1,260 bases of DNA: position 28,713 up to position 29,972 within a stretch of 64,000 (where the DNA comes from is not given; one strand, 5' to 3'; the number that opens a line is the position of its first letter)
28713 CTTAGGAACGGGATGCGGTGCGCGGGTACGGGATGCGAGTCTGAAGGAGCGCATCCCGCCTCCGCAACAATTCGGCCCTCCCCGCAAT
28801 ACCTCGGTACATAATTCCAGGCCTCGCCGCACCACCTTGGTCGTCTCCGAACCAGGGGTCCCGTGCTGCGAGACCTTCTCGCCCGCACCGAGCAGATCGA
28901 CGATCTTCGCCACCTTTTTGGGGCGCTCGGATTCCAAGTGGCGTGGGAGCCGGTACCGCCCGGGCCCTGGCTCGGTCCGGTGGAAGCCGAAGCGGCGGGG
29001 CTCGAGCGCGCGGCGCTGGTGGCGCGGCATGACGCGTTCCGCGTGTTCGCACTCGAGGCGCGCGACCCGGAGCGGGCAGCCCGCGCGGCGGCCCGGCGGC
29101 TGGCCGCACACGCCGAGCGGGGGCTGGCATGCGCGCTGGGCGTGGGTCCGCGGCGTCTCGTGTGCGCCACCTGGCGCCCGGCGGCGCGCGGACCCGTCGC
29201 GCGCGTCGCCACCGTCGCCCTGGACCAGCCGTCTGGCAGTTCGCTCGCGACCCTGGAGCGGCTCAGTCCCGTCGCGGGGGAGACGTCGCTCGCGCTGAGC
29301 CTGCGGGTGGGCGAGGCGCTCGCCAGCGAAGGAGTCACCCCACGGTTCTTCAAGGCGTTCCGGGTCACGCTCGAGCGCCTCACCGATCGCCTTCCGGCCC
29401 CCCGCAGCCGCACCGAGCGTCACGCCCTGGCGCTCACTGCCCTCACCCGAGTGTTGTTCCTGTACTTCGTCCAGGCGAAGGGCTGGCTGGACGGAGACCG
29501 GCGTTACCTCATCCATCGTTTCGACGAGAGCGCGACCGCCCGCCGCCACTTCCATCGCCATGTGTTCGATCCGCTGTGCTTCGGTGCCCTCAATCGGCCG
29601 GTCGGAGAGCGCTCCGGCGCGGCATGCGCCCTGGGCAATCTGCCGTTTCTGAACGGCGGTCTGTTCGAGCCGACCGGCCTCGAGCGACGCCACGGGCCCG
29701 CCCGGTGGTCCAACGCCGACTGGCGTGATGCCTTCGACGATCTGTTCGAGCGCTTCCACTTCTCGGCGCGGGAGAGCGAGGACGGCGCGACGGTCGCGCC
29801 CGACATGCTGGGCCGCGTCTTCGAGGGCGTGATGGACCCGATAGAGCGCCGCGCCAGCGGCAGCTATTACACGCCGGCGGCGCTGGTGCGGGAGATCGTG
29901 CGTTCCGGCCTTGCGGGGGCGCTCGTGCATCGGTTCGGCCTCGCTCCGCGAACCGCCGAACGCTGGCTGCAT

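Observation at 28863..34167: Coupled N6-adenine methyltransferase + SNF2 helicase pair without any other known defence-system partner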

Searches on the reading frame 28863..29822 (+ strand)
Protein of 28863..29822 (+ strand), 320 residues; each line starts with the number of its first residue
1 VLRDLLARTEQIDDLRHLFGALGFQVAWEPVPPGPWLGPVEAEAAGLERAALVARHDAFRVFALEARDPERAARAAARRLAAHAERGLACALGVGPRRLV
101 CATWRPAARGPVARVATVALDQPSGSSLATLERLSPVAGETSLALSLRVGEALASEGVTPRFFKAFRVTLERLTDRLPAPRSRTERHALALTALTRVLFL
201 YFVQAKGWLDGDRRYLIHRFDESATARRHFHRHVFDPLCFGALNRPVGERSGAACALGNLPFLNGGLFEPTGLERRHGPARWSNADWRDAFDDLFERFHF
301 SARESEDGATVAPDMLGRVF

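Call 65: search_protein_families(library=pfam, proteins=[window:28863-29822:+], max_evalue=1)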
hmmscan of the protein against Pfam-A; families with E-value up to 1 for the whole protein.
window:28863-29822:+ (320 aa): 2 families
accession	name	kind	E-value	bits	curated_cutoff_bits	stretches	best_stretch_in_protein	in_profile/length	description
PF25120.1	DUF7814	-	0.021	15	27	1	189-276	80-164/228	Domain of unknown function (DUF7814)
PF20465.4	MmeI_hel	-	0.051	14.8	27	1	194-268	7-75/75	MmeI, helicase spacer domain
